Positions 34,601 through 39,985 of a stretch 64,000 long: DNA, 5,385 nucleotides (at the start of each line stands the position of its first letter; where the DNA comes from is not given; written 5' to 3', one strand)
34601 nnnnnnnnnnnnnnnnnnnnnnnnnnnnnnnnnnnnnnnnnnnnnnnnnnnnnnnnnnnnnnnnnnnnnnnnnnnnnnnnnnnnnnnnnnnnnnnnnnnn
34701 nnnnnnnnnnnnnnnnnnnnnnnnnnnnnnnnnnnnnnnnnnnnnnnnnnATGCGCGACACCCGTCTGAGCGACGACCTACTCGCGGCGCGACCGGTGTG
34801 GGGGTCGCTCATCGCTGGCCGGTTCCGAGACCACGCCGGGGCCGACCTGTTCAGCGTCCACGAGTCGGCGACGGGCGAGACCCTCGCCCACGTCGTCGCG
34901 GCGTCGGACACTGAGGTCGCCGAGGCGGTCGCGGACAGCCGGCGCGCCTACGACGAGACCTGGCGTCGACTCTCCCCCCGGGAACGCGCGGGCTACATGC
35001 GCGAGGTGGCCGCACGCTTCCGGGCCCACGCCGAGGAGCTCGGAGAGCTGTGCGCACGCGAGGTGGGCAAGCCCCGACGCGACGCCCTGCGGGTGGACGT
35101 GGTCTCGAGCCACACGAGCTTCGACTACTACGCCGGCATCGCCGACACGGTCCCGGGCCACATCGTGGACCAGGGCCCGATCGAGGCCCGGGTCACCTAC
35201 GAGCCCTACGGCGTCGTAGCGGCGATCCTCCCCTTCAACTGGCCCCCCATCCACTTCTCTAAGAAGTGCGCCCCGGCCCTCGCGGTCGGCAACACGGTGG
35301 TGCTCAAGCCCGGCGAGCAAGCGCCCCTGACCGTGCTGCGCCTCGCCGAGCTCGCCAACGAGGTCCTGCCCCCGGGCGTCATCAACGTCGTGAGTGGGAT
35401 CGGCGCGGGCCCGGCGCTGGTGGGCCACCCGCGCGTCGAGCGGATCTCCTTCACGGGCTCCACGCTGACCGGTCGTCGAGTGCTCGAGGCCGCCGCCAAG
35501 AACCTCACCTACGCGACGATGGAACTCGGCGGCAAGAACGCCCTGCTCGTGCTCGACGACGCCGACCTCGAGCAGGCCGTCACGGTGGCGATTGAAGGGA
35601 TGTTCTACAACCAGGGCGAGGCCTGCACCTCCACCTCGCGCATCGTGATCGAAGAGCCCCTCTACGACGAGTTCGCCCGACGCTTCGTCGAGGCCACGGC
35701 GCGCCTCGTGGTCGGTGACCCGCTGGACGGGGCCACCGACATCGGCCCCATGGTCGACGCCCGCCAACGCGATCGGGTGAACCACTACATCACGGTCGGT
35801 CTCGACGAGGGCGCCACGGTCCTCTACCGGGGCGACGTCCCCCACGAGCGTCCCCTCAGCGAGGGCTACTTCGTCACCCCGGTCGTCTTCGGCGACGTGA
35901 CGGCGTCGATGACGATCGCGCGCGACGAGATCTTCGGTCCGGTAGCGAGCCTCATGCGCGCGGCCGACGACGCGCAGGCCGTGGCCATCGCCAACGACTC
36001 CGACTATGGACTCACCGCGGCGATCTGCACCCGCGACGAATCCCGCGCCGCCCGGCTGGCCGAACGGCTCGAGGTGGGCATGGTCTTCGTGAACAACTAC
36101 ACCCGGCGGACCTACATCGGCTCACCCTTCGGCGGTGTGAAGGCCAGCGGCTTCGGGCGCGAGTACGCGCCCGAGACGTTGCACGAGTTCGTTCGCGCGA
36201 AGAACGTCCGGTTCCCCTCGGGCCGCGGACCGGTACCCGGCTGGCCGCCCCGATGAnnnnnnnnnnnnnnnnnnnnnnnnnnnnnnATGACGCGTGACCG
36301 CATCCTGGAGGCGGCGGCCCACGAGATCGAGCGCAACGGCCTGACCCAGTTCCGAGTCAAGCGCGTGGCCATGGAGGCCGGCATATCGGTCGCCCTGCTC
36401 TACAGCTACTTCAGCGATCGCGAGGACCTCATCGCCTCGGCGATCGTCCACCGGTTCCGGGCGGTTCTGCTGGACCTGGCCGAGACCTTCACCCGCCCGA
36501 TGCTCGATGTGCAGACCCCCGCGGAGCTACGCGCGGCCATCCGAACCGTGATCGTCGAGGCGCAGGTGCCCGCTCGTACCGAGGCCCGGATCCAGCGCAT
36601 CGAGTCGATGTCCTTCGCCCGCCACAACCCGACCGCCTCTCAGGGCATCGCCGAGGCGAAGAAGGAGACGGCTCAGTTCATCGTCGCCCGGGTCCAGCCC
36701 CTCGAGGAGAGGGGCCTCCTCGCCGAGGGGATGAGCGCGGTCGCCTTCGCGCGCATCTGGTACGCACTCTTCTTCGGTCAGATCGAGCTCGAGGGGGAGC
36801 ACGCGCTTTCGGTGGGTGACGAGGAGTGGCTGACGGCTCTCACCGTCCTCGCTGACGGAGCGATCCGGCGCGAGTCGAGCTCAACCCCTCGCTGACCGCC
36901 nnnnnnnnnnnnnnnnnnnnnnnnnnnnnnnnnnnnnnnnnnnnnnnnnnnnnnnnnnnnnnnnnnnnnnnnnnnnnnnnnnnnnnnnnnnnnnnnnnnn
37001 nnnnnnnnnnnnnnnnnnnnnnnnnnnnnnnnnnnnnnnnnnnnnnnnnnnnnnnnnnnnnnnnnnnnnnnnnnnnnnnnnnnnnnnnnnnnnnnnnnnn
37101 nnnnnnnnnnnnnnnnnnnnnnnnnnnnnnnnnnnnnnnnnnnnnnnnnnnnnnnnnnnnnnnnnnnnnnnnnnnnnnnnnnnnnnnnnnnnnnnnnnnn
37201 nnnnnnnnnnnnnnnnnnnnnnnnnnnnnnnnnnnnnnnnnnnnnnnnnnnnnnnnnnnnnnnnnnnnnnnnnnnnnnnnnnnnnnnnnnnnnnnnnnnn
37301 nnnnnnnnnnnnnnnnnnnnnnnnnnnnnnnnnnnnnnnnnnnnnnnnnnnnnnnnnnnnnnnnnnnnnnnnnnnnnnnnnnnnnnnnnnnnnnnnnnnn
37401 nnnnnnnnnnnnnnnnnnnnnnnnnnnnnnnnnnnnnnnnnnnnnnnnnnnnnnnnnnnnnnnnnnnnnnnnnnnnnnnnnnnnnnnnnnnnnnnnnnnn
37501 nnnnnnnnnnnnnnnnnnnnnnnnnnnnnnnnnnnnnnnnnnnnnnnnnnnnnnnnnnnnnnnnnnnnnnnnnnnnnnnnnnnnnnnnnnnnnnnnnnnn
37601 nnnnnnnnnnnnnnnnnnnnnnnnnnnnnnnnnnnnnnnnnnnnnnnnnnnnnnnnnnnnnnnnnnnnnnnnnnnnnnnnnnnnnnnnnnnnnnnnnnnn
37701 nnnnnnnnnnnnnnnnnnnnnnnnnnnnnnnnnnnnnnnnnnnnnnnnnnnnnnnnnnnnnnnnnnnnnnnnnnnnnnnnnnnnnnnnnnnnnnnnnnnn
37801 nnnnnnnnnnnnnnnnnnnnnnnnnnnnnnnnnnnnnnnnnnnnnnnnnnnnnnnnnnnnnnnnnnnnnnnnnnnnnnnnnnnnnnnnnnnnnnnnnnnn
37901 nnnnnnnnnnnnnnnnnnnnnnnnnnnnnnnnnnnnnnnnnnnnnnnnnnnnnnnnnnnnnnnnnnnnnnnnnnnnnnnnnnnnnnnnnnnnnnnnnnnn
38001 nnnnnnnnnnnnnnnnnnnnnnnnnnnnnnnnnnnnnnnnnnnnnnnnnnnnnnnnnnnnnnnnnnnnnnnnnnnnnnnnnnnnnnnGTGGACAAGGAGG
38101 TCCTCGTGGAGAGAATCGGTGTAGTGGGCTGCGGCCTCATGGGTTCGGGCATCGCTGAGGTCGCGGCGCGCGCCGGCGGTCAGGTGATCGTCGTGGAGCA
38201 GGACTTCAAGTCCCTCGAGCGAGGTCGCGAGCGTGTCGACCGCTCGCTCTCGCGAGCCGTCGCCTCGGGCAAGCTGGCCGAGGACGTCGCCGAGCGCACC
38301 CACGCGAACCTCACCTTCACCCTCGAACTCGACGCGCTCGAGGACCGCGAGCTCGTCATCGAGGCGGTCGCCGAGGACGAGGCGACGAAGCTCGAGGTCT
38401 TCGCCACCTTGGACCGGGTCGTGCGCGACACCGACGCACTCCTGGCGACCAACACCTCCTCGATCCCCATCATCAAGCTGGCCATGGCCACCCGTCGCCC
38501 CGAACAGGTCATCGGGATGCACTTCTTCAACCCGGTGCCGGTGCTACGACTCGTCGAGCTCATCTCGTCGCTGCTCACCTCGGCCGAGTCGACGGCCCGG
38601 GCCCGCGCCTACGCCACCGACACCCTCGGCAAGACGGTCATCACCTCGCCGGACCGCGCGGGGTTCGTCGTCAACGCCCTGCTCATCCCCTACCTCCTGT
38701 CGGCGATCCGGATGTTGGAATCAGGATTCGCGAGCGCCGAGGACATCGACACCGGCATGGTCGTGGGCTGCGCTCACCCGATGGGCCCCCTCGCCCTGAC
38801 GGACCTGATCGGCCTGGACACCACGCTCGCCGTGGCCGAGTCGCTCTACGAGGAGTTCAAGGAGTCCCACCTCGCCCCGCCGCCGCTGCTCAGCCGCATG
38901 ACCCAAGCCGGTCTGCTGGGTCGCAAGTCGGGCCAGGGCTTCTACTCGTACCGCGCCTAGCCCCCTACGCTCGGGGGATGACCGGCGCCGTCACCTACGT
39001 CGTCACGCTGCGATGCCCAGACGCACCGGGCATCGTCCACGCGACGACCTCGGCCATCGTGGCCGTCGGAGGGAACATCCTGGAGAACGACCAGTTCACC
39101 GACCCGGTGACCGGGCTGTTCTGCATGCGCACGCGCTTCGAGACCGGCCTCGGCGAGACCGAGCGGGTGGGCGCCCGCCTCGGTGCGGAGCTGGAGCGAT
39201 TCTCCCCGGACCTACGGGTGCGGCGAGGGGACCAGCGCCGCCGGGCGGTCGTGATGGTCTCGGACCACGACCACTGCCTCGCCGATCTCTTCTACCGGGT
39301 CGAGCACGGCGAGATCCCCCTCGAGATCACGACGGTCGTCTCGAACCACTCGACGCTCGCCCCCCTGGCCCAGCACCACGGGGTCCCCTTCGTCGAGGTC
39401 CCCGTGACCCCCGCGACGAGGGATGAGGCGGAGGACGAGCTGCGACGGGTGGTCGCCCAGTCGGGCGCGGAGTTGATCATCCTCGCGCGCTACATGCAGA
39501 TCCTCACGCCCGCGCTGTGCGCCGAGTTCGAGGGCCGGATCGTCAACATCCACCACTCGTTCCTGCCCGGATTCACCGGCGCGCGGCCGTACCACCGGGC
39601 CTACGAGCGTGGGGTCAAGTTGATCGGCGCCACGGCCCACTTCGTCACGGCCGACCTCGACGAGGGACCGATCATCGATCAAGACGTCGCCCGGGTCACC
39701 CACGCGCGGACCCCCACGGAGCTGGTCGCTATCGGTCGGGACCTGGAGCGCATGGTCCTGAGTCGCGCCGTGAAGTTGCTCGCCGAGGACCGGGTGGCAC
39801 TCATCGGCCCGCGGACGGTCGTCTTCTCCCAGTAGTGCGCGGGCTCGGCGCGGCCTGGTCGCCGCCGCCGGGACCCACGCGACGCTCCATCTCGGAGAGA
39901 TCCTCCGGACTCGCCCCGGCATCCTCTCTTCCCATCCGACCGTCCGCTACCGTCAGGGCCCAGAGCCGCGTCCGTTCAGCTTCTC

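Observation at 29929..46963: Both ABC solute-binding proteins lack a lipobox and look like freely secreted periplasmic-type proteins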

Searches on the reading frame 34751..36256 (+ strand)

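Call 64: search_protein_families(library=pfam, proteins=[window:34751-36256:+], max_evalue=0.00001)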
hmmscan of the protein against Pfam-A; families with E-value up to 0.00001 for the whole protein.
window:34751-36256:+ (501 aa): 1 family
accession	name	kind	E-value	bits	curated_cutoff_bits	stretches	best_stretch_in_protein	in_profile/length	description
PF00171.27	Aldedh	-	1.5e-151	505.5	23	1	32-486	7-461/461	Aldehyde dehydrogenase family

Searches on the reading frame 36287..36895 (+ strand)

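Call 64: search_protein_families(library=pfam, proteins=[window:36287-36895:+], max_evalue=0.00001)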
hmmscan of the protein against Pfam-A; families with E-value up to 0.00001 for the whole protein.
window:36287-36895:+ (202 aa): 1 family
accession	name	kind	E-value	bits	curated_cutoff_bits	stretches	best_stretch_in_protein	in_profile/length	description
PF00440.29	TetR_N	-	4.7e-10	39.5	24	1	6-50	1-45/47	Bacterial regulatory proteins, tetR family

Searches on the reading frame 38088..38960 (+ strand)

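Call 64: search_protein_families(library=pfam, proteins=[window:38088-38960:+], max_evalue=0.00001)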
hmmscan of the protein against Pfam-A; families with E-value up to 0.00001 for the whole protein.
window:38088-38960:+ (290 aa): 2 families
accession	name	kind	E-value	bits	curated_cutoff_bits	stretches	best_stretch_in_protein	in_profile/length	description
PF02737.24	3HCDH_N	-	4.7e-52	176.9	22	1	10-187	2-177/180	3-hydroxyacyl-CoA dehydrogenase, NAD binding domain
PF00725.27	3HCDH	-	3.8e-31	107.9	22.1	1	192-288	1-97/97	3-hydroxyacyl-CoA dehydrogenase, C-terminal domain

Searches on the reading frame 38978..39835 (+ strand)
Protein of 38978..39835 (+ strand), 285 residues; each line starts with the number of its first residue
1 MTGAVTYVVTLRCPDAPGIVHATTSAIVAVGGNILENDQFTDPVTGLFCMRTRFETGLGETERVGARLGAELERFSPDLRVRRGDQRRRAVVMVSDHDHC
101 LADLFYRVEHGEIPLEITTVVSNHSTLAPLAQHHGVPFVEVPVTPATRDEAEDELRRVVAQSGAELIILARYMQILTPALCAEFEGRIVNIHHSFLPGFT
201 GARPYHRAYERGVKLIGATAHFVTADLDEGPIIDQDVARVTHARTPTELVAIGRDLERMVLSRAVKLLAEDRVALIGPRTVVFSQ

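Call 64: search_protein_families(library=pfam, proteins=[window:38978-39835:+], max_evalue=0.00001)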
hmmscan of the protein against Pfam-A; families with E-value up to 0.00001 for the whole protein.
window:38978-39835:+ (285 aa): 1 family
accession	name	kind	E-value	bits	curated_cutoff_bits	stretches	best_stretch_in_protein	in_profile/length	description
PF00551.24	Formyl_trans_N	-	1.8e-38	132.5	26.1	1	89-265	2-181/181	Formyl transferase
